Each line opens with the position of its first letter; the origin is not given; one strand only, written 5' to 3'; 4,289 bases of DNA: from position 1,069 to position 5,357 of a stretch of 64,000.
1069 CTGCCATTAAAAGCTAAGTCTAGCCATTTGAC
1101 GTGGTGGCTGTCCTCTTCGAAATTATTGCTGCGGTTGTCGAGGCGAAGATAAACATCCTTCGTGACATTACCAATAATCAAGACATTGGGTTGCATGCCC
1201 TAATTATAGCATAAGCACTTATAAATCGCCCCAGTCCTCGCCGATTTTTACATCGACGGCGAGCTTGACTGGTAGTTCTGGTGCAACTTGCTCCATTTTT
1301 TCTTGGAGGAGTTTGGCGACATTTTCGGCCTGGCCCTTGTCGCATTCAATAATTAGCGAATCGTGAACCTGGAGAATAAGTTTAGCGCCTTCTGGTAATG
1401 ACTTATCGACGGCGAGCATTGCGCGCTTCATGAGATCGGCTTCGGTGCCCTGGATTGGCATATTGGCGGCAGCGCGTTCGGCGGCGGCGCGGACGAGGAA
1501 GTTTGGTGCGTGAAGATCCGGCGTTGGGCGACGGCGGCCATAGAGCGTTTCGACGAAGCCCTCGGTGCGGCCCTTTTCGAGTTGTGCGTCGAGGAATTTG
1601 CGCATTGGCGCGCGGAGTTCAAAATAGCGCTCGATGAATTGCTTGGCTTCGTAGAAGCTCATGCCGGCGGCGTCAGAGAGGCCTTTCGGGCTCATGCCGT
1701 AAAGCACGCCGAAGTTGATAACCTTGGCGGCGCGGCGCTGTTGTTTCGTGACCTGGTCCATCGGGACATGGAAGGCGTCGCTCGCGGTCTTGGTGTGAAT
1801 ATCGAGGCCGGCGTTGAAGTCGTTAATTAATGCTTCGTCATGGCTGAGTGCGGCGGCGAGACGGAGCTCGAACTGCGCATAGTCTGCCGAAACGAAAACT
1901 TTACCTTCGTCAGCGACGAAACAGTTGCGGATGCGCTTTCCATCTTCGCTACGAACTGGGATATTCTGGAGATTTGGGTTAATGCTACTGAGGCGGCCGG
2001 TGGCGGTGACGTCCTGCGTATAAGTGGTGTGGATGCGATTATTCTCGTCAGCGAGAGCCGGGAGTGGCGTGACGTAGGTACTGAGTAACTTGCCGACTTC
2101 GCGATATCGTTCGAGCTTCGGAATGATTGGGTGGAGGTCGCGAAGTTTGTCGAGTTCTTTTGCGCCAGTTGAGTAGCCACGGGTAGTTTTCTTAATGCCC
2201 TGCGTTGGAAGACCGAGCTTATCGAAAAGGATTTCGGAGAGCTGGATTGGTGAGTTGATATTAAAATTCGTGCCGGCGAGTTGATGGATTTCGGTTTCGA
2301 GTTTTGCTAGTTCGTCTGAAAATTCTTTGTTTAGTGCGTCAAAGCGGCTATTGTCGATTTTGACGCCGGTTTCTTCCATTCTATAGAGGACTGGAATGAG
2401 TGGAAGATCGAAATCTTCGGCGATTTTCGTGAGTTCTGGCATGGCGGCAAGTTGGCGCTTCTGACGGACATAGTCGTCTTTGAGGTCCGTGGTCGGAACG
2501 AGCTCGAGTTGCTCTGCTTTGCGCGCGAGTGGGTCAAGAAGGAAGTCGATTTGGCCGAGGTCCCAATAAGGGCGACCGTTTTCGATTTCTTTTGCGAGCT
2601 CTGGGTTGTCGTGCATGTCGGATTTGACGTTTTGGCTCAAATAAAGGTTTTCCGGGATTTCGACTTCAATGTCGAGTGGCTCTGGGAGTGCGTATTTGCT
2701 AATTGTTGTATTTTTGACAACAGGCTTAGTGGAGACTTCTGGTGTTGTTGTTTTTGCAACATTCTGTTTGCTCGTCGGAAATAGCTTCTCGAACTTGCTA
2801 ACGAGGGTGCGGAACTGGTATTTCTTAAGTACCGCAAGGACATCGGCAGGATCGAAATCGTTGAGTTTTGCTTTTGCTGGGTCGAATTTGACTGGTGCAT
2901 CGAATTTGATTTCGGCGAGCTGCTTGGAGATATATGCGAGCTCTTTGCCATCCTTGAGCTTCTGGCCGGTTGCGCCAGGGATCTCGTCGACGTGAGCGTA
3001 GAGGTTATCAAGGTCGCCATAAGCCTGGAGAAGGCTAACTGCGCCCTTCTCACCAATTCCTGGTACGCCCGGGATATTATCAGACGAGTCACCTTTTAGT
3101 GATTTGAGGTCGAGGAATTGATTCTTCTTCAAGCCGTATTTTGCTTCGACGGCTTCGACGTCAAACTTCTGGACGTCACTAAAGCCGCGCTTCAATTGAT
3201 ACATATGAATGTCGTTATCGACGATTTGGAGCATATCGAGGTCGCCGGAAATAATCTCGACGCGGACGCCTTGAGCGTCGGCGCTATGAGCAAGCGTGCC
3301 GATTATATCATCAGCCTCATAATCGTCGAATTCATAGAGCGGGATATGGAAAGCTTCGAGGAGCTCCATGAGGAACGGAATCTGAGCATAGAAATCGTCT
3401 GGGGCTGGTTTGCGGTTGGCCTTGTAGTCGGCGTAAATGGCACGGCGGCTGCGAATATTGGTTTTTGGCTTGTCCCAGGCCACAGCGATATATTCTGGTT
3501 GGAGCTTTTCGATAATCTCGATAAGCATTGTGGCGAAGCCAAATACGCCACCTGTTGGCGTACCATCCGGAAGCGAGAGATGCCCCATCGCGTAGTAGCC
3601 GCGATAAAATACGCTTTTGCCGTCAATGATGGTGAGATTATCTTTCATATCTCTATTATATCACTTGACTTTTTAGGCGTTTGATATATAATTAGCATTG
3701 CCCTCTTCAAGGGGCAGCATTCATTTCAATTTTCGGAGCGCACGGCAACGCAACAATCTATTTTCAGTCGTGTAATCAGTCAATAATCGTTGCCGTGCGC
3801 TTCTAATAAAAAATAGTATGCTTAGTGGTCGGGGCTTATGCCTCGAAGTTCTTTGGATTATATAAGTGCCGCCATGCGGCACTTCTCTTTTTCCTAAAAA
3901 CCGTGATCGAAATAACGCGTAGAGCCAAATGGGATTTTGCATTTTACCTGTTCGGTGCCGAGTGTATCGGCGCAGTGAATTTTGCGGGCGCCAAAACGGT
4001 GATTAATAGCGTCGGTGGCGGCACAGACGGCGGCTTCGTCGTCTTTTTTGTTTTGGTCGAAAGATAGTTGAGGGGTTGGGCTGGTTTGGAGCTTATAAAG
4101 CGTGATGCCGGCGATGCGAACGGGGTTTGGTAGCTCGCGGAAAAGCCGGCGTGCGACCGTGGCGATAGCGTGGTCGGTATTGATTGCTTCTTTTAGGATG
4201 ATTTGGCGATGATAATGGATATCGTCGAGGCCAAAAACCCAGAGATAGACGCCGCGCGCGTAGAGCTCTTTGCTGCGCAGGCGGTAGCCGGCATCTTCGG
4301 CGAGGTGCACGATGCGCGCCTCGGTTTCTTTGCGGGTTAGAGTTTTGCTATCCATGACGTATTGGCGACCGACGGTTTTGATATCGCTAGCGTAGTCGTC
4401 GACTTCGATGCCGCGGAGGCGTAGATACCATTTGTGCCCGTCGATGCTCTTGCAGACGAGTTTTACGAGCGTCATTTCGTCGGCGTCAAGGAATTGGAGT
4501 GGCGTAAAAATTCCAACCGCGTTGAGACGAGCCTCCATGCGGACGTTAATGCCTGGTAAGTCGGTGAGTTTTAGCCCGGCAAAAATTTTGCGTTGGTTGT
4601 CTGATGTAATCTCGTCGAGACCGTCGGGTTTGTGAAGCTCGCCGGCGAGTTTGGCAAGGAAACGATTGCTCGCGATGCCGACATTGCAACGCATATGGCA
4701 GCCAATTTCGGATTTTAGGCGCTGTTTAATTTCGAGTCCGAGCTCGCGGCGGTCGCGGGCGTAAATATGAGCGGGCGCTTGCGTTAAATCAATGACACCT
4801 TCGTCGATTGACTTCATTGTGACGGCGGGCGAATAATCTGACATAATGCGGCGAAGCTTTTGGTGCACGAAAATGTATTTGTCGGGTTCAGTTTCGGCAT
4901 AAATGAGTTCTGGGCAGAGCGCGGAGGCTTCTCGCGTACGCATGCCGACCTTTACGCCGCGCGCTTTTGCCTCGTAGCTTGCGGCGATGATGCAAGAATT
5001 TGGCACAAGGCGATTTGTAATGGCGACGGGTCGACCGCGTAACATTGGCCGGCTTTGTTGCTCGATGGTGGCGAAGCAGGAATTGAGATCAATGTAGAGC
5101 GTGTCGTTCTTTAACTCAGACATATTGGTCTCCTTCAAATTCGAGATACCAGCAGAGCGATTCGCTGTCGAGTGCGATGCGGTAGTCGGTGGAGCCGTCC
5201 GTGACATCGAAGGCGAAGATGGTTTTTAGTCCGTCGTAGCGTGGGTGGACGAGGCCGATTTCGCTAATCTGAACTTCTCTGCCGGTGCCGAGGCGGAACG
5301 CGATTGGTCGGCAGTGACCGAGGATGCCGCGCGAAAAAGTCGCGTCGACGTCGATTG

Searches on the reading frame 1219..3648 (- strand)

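Call 18: search_protein_families(library=pfam, proteins=[window:1219-3648:-], max_evalue=0.00001)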
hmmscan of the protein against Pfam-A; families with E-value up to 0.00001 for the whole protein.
window:1219-3648:- (809 aa): 3 families
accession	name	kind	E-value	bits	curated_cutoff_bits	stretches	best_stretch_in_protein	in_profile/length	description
PF00476.26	DNA_pol_A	-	3.7e-139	464.3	34.3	1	436-808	4-381/381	DNA polymerase family A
PF02739.22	5_3_exonuc_N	-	3.3e-51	173.7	34.3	1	5-172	2-164/164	5'-3' exonuclease, N-terminal resolvase-like domain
PF01367.25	5_3_exonuc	-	2.5e-31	108.5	40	1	174-267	2-96/97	5'-3' exonuclease, C-terminal SAM fold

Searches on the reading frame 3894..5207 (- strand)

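Call 18: search_protein_families(library=pfam, proteins=[window:3894-5207:-], max_evalue=0.00001)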
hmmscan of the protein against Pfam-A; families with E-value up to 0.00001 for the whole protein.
window:3894-5207:- (437 aa): 2 families
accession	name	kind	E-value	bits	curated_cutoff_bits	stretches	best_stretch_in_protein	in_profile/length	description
PF00817.25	IMS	-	1.1e-34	119.9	23.2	1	39-189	1-147/148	impB/mucB/samB family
PF11799.13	IMS_C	-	3.8e-12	47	20.7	1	278-382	3-108/109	impB/mucB/samB family C-terminal domain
